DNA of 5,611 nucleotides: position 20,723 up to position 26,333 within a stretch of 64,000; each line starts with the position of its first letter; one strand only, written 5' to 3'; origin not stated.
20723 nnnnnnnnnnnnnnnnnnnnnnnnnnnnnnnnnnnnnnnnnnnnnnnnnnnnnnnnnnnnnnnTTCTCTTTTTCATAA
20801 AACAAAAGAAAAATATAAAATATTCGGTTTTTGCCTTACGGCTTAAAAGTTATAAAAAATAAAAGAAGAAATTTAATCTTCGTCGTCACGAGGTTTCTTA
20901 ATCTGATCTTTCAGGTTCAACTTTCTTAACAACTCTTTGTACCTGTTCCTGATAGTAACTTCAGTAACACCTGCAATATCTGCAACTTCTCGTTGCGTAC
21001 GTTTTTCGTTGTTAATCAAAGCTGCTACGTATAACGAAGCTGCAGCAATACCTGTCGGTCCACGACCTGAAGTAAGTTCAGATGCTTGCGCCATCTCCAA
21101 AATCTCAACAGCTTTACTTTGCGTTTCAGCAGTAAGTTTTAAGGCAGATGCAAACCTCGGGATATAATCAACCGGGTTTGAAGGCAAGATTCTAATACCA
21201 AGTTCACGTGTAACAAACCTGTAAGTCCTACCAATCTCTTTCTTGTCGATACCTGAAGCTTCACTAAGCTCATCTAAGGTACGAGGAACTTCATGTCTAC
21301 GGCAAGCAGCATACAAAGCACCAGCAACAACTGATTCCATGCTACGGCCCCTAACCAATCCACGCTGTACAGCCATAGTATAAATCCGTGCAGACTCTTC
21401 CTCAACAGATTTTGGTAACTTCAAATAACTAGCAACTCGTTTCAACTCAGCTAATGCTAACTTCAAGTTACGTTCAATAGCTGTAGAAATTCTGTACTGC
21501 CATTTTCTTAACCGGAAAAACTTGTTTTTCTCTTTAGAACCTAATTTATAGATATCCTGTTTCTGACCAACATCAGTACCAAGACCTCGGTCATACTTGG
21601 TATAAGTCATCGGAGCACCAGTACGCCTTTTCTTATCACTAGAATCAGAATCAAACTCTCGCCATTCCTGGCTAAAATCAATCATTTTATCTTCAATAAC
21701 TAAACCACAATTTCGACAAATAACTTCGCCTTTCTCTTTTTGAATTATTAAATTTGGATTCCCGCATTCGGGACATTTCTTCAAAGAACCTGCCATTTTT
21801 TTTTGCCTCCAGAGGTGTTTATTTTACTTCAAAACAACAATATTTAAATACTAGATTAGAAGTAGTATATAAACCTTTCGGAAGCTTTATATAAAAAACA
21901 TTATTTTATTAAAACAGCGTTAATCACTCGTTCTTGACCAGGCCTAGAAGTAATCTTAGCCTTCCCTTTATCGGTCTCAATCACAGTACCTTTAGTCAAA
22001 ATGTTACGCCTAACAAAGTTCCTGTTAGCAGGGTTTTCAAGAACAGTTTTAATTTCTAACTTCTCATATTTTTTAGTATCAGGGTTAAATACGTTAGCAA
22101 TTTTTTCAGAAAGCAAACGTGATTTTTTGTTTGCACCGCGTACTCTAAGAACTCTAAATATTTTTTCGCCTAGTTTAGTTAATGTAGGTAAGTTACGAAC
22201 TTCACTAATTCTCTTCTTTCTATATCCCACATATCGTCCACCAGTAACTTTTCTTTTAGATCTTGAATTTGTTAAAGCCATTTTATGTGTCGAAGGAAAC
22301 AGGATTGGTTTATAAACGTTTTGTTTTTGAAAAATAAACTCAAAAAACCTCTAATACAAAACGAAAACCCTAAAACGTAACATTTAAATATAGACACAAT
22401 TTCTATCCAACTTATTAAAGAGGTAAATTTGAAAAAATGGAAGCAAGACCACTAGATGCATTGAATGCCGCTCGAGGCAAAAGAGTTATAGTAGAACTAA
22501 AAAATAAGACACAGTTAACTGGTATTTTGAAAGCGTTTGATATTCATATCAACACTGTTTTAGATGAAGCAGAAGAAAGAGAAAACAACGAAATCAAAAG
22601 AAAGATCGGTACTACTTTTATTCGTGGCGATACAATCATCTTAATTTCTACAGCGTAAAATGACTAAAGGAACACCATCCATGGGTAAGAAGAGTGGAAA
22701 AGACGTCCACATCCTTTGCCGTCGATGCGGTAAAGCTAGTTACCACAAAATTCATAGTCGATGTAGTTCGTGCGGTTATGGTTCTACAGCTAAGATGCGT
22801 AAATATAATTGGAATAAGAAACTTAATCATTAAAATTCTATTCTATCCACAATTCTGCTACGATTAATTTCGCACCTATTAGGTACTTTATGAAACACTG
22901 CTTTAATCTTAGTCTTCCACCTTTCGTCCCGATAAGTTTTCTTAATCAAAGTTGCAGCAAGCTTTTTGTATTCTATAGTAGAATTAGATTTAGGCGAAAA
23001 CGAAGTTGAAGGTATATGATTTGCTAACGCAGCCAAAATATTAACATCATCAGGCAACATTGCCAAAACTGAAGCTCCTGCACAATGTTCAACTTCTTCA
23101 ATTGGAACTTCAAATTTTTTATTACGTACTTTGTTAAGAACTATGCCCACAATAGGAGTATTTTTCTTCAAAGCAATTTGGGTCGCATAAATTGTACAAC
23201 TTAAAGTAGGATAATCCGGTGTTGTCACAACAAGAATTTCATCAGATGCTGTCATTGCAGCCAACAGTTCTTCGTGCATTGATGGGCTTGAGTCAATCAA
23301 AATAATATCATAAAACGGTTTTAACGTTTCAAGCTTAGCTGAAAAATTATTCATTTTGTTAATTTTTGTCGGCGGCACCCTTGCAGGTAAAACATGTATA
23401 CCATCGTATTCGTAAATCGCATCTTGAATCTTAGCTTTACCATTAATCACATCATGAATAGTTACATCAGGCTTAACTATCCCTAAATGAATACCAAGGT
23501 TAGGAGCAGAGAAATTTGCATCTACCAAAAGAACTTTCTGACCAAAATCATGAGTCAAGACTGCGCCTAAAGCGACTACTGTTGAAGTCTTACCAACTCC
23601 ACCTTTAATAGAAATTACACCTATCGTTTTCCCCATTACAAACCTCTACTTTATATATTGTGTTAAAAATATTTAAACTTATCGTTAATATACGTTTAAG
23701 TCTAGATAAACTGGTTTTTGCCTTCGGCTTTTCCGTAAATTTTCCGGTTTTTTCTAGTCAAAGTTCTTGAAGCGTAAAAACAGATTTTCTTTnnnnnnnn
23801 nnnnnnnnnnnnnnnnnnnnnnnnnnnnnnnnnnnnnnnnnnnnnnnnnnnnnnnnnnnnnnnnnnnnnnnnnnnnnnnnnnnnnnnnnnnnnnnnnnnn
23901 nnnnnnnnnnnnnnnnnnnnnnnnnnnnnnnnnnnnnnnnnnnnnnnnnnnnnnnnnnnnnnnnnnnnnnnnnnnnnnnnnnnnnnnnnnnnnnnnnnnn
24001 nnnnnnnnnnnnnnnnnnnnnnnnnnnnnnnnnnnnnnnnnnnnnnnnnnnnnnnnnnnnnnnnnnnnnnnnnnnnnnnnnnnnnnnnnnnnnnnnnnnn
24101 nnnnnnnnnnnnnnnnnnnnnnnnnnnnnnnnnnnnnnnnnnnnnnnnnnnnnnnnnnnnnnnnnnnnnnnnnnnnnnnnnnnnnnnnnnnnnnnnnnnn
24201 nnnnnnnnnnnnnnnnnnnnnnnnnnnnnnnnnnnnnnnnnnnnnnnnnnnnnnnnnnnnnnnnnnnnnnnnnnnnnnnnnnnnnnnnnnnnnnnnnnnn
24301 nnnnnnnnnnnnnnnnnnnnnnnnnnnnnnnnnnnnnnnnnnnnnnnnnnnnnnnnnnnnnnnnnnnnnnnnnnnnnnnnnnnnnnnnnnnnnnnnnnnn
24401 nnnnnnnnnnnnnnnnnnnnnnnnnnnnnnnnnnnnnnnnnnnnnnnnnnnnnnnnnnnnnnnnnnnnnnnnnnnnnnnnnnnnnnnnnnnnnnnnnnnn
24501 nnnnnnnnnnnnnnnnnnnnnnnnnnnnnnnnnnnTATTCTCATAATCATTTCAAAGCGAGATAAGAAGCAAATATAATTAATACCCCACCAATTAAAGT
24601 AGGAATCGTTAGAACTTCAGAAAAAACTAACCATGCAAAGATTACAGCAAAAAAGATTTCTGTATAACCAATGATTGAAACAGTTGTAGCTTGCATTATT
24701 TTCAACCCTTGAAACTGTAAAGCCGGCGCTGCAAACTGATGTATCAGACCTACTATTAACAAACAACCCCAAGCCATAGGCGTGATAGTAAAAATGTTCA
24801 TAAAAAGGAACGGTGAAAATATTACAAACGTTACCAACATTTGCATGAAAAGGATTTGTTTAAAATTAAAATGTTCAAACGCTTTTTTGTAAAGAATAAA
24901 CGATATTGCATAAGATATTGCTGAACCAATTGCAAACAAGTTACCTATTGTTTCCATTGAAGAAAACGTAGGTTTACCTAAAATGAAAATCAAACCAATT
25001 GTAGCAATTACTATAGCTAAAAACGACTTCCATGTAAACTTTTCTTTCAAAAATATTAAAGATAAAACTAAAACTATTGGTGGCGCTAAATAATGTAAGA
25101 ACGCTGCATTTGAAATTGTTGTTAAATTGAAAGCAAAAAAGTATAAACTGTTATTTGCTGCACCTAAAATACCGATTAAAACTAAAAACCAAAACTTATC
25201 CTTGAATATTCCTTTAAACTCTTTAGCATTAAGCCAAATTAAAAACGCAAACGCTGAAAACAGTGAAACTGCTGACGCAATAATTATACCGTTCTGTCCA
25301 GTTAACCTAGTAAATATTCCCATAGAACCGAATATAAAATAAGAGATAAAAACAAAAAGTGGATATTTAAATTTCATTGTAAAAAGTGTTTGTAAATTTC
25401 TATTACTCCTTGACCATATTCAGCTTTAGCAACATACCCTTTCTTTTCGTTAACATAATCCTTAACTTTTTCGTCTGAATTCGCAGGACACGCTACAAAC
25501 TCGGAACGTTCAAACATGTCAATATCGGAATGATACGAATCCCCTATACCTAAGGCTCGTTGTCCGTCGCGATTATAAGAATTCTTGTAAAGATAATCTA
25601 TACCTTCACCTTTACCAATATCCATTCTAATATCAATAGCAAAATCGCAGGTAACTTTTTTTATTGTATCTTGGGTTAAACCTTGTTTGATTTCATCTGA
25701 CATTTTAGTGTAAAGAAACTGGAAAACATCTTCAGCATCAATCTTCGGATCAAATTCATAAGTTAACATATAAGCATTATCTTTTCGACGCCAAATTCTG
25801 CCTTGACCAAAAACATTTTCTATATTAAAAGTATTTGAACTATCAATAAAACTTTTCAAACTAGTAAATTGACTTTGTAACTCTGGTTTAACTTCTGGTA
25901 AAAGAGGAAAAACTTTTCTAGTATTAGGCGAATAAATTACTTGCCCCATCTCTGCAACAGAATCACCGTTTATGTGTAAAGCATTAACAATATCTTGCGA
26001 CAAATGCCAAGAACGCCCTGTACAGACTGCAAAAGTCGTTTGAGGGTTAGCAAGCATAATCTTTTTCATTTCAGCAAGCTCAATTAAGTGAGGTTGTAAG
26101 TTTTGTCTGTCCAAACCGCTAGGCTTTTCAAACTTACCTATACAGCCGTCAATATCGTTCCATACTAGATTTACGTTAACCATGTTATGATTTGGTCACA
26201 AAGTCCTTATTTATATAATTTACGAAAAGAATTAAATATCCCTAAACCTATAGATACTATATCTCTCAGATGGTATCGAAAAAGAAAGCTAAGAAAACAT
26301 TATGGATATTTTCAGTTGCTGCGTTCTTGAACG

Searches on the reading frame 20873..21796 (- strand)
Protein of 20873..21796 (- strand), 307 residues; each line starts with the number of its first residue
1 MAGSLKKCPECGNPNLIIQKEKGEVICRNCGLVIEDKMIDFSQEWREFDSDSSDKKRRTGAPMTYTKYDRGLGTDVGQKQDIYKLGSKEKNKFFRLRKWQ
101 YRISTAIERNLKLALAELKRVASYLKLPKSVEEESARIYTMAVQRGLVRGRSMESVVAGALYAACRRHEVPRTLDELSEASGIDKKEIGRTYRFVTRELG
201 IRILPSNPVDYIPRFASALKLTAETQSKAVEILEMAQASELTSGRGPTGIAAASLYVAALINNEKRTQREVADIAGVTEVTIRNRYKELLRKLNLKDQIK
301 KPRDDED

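Call 92: search_protein_families(library=pfam, proteins=[window:20873-21796:-], max_evalue=0.01)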
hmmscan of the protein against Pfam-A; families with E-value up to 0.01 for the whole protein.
window:20873-21796:- (307 aa): 11 families
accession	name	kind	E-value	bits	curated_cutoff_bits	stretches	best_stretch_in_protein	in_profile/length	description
PF00382.24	TFIIB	-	2.3e-48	162.6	23.6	2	206-291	6-91/92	Transcription factor TFIIB repeat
PF08271.17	Zn_Ribbon_TF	-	7.3e-14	51.5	29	1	7-48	2-43/43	TFIIB zinc-binding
PF04545.22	Sigma70_r4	-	2.6e-05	24.1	24.1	1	263-293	18-48/50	Sigma-70, region 4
PF08792.16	A2L_zn_ribbon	-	0.00016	21.7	22.9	1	5-33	3-30/33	A2L zinc ribbon domain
PF14354.12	Lar_restr_allev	-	0.0004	21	28.6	1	5-38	3-34/58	Restriction alleviation protein Lar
PF00134.28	Cyclin_N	-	0.0012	19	23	0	209-285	35-114/127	Cyclin, N-terminal domain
PF02984.24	Cyclin_C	-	0.0024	18.3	22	0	207-293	2-90/119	Cyclin, C-terminal domain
PF01667.23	Ribosomal_S27e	-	0.0089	16.2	24.5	0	7-34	9-36/55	Ribosomal protein S27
PF03966.22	Trm112p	-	0.0091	16.3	22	0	7-33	9-34/40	Trm112p-like protein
PF21886.1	BRF2-like_C_cyclin_rpt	-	0.0096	16.5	27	0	226-284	34-93/138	BRF2-like, C-terminal cyclin repeat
PF13404.12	HTH_AsnC-type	-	0.0097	16.1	27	0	258-289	10-41/42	AsnC-type helix-turn-helix domain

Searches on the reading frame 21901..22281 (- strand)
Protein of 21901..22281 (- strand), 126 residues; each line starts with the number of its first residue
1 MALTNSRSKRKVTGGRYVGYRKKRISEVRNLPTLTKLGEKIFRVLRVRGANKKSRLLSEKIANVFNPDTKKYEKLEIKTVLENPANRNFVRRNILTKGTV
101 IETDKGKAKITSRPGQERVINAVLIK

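Call 92: search_protein_families(library=pfam, proteins=[window:21901-22281:-], max_evalue=0.01)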
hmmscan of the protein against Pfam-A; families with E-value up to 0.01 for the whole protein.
window:21901-22281:- (126 aa): 1 family
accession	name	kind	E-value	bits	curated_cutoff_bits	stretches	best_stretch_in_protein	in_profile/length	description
PF01201.27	Ribosomal_S8e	-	3.4e-37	128.1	30.2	1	5-125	2-133/133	Ribosomal protein S8e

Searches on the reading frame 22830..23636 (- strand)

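Call 10: search_protein_families(library=pfam, proteins=[window:22830-23636:-], max_evalue=0.001)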
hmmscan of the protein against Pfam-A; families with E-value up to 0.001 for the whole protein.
window:22830-23636:- (268 aa): 6 families
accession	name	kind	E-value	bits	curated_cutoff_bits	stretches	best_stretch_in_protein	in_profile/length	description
PF13614.12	AAA_31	-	1.9e-21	77.3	27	1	3-143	2-152/177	AAA domain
PF01656.29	CbiA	-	4.8e-16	59.3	25.4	1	6-209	2-124/125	CobQ/CobB/MinD/ParA nucleotide binding domain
PF10609.15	ParA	-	7.5e-10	39.1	27.1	1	3-169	4-174/246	NUBPL iron-transfer P-loop NTPase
PF06564.18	CBP_BcsQ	-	9.5e-10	38.8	21.3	1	4-228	3-231/234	Cellulose biosynthesis protein BcsQ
PF13500.12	AAA_26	-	1.9e-07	31.6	27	1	127-196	125-190/198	AAA domain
PF00142.24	Fer4_NifH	-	5.3e-06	26.5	25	0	10-85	7-86/271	4Fe-4S iron sulfur cluster binding proteins, NifH/frxC family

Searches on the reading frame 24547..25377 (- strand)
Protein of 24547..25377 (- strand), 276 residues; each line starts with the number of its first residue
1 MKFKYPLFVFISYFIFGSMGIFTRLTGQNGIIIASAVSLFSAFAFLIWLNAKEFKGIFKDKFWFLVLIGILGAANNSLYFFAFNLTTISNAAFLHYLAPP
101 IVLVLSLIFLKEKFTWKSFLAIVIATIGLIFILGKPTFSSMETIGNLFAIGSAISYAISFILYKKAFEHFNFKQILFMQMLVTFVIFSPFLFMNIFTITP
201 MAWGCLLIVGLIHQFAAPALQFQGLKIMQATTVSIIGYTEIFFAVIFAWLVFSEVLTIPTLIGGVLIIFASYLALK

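Call 10: search_protein_families(library=pfam, proteins=[window:24547-25377:-], max_evalue=0.001)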
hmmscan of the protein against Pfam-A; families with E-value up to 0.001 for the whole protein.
window:24547-25377:- (276 aa): 4 families
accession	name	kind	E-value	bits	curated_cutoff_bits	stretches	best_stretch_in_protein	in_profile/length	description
PF00892.27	EamA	-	7.9e-39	133.5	28.2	2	144-274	2-133/135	EamA-like transporter family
PF06027.18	SLC35F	-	4.9e-07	30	21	1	50-254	61-277/299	Solute carrier family 35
PF08627.16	CRT-like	-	8.7e-05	22.1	26.9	1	42-191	52-201/335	CRT-like, chloroquine-resistance transporter-like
PF16913.11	PUNUT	-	0.0001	22.1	30.6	1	53-186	65-209/321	Purine nucleobase transmembrane transport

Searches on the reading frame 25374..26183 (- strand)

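Call 53: search_protein_families(library=pfam, proteins=[window:25374-26183:-], max_evalue=0.001)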
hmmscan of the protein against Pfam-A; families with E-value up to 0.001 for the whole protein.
window:25374-26183:- (269 aa): 2 families
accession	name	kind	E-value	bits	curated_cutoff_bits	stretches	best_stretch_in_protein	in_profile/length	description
PF08282.18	Hydrolase_3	-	1.1e-08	35.6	20.9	1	46-245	29-240/255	haloacid dehalogenase-like hydrolase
PF05116.19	S6PP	-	2.8e-06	27.6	20.3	1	32-267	17-245/247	Sucrose-6F-phosphate phosphohydrolase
